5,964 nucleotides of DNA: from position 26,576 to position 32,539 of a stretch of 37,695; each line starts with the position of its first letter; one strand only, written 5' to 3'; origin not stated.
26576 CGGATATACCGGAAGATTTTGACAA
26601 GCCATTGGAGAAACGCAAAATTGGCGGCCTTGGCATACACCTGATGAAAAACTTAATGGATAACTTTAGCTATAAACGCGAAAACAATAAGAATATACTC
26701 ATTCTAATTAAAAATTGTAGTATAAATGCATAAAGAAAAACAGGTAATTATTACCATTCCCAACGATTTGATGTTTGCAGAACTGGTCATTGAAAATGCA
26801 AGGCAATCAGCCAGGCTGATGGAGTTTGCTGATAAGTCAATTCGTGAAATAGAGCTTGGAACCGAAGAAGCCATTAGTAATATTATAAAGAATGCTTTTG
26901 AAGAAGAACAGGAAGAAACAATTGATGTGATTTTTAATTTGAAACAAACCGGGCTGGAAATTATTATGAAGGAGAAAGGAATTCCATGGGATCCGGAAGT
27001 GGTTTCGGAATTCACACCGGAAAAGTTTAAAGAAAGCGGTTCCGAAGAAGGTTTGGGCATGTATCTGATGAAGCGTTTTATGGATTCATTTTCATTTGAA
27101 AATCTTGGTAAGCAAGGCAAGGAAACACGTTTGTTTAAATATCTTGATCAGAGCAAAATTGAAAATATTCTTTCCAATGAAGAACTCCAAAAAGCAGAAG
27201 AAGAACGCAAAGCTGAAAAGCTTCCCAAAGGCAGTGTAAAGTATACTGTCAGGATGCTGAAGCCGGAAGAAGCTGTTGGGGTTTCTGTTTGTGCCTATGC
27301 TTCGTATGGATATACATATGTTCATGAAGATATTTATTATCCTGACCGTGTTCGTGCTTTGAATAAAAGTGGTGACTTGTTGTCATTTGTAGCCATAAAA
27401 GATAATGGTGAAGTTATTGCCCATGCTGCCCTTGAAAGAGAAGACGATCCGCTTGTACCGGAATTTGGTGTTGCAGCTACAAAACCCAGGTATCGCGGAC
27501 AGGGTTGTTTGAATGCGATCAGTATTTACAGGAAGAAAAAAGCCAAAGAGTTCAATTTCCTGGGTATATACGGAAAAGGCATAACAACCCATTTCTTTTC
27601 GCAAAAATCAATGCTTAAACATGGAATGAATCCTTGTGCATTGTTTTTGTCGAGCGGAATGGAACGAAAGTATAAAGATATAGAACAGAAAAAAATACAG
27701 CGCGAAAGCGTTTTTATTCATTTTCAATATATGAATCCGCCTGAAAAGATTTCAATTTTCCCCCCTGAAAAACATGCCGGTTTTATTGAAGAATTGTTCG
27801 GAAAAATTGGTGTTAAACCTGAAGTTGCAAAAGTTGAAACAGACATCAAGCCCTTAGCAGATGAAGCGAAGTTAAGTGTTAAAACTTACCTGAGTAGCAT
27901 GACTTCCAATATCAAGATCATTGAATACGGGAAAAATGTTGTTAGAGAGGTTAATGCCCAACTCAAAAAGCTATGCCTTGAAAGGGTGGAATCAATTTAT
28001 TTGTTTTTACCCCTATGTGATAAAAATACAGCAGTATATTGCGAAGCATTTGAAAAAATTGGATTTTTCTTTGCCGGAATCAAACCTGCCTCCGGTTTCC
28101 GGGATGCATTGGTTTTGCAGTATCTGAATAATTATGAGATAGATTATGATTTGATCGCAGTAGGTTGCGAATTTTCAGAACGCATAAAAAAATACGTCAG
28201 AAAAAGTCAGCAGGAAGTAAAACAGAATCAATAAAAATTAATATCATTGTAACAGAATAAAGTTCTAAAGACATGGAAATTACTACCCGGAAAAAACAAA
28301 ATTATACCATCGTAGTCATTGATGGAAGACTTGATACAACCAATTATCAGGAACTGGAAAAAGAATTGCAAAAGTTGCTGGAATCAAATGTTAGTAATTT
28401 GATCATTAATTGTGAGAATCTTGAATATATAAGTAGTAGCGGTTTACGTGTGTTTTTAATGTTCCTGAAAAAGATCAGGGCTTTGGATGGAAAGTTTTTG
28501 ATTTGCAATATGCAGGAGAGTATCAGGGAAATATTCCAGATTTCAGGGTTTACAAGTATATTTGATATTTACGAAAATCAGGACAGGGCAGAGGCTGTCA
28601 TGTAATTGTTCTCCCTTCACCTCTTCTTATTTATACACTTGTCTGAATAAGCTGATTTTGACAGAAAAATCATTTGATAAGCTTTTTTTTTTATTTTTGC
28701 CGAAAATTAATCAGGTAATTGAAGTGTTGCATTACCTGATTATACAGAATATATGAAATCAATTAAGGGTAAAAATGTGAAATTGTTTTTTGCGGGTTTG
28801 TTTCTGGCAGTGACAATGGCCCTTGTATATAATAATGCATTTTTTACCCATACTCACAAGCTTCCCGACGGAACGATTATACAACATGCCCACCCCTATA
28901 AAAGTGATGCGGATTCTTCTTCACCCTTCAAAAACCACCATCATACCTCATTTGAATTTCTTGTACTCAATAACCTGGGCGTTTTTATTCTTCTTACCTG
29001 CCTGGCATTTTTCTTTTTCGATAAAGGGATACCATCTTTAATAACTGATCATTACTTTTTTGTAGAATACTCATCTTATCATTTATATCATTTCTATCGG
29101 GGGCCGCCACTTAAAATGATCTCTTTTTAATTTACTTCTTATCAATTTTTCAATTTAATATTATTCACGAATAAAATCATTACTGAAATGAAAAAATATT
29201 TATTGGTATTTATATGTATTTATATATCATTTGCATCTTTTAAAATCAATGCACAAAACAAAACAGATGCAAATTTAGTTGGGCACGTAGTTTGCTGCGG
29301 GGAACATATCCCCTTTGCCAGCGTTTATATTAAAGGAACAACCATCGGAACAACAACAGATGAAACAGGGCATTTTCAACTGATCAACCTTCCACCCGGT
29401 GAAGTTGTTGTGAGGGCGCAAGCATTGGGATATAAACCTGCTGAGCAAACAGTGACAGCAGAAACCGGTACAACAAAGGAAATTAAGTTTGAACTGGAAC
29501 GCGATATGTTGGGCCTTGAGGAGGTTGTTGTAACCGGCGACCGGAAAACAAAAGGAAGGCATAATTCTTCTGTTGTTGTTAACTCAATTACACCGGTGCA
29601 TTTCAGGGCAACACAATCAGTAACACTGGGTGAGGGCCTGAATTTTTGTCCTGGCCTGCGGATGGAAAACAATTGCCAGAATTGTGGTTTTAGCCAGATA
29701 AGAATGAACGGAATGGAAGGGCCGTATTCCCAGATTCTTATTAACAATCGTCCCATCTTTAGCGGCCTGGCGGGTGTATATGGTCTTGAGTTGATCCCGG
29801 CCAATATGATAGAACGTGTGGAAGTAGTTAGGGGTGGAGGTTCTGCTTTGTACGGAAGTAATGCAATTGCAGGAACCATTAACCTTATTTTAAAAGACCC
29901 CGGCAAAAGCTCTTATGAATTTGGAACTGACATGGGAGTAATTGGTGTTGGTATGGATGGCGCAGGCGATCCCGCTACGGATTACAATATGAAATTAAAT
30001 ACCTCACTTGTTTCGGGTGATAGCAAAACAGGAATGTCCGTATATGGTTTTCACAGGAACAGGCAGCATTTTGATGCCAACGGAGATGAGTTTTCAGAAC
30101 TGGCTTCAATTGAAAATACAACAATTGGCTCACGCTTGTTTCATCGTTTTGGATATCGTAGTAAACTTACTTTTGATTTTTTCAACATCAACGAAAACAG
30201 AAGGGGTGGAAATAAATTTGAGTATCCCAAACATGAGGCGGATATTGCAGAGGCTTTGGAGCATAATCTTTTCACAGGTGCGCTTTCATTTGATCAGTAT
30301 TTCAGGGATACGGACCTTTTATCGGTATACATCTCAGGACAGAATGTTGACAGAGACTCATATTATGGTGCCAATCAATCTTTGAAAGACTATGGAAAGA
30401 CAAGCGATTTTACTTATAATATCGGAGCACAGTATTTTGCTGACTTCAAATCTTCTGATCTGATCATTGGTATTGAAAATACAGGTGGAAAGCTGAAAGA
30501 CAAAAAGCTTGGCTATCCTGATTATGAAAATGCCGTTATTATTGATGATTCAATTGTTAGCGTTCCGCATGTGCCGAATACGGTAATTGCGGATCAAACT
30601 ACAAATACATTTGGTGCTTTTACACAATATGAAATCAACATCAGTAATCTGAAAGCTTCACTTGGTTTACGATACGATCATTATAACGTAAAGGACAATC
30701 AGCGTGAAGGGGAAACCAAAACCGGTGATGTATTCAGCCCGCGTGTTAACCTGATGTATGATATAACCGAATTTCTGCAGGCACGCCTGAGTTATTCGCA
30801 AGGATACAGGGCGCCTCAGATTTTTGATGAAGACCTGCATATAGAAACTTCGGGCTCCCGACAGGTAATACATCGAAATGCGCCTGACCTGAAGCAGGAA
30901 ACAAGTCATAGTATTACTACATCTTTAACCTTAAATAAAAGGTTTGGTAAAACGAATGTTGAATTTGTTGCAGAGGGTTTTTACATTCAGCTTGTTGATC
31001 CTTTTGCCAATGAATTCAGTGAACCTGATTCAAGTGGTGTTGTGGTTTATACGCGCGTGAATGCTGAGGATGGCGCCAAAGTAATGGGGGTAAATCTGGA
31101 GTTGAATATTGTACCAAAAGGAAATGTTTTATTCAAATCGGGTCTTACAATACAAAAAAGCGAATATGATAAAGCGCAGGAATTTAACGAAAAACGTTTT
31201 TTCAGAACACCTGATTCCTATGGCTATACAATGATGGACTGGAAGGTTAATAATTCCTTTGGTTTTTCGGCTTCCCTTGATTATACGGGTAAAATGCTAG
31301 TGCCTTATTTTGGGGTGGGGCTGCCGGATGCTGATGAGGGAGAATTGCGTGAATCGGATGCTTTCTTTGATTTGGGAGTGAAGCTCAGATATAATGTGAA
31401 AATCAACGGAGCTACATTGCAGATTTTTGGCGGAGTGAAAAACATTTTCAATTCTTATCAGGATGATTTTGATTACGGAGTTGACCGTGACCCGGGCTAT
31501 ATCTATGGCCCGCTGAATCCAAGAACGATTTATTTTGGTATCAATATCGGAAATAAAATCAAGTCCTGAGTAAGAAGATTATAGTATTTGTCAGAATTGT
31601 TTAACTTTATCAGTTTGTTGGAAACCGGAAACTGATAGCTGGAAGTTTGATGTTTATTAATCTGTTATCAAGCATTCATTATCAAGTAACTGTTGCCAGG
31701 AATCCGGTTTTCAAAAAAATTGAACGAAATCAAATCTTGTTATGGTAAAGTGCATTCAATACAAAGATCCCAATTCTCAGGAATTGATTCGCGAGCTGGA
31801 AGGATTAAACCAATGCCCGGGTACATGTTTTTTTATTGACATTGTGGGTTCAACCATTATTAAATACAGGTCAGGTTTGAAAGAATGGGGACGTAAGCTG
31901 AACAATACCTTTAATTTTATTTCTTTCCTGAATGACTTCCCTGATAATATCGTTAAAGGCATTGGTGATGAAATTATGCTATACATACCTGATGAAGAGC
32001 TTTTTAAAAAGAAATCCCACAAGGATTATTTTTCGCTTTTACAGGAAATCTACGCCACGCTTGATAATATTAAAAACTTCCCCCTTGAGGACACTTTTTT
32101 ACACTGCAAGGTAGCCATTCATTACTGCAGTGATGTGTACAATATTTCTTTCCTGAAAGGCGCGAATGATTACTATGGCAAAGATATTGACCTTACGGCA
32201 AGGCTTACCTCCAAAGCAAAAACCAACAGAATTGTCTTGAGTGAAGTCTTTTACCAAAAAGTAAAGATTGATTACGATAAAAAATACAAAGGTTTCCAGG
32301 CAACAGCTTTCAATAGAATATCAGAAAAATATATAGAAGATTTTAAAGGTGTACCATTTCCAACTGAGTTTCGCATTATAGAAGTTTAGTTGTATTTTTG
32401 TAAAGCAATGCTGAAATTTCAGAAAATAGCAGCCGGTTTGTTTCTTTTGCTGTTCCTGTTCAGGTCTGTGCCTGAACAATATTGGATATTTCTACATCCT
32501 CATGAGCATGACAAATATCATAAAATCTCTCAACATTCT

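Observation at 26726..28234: RsbW-like kinase domain fused to a GNAT: possible acetylation output of a partner switch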

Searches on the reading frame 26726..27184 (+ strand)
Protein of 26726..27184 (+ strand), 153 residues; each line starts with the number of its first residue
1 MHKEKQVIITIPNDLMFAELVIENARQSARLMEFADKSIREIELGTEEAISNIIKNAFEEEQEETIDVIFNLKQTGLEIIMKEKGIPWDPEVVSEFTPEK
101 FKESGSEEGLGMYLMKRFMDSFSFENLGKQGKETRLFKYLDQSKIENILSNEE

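Call 20: search_solved_structures(query=window:26726-27184:+, max_evalue=1, show_alignments=4)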
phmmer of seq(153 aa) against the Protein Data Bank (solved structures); distinct sequences matched with E-value up to 1: 6.
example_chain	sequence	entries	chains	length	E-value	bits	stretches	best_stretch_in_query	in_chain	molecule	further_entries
6m36_A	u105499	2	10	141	3.8e-09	40.2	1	30-140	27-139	Serine-protein kinase RsbW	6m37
1til_A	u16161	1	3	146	0.028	17.9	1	38-144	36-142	Anti-sigma F factor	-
1l0o_A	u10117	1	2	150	0.04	17.4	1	38-144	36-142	Anti-sigma F factor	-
1th8_A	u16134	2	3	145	0.28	14.7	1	38-134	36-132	Anti-sigma F factor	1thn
1tid_A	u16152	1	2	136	0.36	14.3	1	38-131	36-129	Anti-sigma F factor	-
9cd3_A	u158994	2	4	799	0.5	13.8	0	30-107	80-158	Phosphoketolase family protein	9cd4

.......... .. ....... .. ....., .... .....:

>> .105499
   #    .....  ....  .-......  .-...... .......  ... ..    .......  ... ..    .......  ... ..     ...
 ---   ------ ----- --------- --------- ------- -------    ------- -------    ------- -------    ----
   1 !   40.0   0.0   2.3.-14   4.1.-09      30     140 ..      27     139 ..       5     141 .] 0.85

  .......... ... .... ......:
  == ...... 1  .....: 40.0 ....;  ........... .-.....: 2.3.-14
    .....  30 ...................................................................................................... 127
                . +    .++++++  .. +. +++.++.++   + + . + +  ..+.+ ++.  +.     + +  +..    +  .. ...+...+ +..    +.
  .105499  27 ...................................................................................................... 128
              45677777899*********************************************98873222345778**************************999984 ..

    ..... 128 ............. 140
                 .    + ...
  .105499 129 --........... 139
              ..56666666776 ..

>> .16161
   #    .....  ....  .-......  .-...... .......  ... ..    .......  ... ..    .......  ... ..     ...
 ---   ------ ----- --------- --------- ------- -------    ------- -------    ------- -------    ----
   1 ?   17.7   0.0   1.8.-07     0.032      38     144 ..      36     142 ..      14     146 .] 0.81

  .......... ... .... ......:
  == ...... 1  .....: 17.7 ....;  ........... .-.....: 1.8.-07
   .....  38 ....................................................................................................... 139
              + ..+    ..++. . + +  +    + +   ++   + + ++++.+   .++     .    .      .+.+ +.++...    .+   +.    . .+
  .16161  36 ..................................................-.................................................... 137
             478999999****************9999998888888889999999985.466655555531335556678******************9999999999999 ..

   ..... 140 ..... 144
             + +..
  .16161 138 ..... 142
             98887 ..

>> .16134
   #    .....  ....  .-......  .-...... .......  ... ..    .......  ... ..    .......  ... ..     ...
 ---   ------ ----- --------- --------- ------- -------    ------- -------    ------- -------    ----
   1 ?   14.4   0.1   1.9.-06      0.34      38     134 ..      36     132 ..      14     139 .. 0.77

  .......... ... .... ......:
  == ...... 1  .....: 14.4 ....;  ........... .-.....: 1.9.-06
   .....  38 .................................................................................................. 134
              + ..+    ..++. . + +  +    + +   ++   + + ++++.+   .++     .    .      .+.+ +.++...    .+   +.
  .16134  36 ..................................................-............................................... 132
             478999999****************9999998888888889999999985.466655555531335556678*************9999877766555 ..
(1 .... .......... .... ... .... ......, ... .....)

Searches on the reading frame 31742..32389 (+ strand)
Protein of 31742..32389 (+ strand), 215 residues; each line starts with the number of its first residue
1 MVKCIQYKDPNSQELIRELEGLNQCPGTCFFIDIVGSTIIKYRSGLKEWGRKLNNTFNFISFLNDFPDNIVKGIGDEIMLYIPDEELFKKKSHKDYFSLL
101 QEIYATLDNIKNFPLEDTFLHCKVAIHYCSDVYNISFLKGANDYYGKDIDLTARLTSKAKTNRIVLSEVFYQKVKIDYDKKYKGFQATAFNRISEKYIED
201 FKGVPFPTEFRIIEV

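Call 3: search_protein_families(library=pfam, proteins=[window:31742-32389:+], max_evalue=0.1)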
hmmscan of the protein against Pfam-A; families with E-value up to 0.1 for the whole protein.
window:31742-32389:+ (215 aa): 1 family
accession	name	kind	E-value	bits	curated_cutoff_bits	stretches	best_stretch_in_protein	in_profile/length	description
PF00211.25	Guanylate_cyc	-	1.5e-06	28.3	21.9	1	28-179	10-157/183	Adenylate and Guanylate cyclase catalytic domain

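Call 73: search_protein_families(library=padloc, proteins=[window:31742-32389:+], max_evalue=0.001)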
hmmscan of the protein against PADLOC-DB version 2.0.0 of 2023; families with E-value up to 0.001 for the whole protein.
window:31742-32389:+ (215 aa): 1 family
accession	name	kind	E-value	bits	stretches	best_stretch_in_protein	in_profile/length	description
PDLC00763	PycC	-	0.00081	16.8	0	144-177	177-210/268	Pycsar cyclase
